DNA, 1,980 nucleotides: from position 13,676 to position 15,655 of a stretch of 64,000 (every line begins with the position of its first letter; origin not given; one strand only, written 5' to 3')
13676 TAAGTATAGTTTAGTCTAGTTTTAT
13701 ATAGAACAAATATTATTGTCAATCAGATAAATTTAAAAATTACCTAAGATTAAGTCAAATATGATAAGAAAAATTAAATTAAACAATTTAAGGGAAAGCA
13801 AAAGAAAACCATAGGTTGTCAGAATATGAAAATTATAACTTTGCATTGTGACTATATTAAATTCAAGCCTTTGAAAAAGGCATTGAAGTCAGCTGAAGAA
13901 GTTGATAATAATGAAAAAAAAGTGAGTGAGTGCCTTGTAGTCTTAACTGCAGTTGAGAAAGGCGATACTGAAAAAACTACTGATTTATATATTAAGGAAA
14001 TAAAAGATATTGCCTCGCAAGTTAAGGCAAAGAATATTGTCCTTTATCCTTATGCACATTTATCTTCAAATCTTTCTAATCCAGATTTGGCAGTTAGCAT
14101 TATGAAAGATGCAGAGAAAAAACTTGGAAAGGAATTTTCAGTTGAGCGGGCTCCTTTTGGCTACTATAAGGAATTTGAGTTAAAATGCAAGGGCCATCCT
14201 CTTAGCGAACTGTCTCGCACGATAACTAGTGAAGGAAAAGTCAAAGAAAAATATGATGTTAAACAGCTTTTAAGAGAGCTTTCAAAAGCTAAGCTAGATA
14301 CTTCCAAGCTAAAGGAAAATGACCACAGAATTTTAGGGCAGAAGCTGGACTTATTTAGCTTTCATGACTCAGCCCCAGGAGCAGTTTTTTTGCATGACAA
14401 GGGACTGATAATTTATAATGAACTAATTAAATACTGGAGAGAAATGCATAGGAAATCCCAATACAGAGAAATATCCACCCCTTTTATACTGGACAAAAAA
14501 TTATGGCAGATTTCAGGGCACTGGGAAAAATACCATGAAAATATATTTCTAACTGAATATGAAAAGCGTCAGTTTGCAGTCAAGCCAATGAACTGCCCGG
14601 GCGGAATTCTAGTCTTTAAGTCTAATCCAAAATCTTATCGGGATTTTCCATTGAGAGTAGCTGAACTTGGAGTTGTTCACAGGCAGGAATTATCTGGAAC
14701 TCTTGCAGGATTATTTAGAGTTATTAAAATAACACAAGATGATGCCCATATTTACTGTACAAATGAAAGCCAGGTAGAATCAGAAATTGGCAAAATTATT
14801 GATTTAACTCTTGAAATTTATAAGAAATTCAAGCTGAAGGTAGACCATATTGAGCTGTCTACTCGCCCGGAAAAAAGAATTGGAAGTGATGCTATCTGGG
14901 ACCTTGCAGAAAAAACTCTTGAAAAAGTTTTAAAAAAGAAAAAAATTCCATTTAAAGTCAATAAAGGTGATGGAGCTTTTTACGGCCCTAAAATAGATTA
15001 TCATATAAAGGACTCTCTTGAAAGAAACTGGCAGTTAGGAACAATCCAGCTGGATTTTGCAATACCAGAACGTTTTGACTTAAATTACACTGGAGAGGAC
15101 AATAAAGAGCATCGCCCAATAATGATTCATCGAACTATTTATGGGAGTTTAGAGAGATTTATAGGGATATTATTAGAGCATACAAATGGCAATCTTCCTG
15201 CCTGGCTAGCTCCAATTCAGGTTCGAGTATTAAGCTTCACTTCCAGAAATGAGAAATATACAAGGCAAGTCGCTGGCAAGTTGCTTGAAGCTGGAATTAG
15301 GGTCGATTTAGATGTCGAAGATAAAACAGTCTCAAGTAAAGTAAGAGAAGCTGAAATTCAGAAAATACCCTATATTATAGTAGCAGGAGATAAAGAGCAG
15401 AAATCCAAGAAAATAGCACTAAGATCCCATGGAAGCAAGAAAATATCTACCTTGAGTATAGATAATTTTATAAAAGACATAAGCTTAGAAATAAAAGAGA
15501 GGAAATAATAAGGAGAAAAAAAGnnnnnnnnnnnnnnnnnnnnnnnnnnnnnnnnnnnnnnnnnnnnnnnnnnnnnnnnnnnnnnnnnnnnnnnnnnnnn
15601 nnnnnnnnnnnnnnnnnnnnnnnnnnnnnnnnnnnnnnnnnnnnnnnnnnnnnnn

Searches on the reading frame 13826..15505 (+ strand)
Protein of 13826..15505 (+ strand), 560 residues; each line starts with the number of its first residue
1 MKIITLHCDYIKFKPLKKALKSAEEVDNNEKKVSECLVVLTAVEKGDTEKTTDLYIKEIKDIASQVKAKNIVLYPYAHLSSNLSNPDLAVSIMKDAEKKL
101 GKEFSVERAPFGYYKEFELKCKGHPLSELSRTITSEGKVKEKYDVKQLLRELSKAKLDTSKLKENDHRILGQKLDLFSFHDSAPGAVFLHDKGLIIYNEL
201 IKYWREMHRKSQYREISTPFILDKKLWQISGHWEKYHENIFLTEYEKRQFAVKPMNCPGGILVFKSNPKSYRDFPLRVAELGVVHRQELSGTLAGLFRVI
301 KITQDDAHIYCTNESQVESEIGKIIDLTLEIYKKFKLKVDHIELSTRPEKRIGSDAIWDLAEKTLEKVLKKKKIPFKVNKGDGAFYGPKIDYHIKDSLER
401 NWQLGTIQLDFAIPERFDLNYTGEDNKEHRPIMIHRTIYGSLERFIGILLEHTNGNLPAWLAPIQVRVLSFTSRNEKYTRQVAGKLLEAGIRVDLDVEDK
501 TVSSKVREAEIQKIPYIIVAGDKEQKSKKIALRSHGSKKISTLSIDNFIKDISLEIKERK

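Call 62: search_protein_families(library=pfam, proteins=[window:13826-15505:+], max_evalue=0.01)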
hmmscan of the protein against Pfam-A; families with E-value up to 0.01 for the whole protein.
window:13826-15505:+ (560 aa): 3 families
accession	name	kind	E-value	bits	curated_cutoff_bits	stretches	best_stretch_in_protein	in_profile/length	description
PF08915.16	tRNA-Thr_ED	-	2.8e-49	167.1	30.2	1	1-133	1-137/137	Archaea-specific editing domain of threonyl-tRNA synthetase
PF00587.30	tRNA-synt_2b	-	8.4e-42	143.7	29.3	1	244-452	4-178/179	tRNA synthetase class II core domain (G, H, P, S and T)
PF03129.25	HGTP_anticodon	-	1.4e-18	67.2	21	1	465-552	1-91/94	Anticodon binding domain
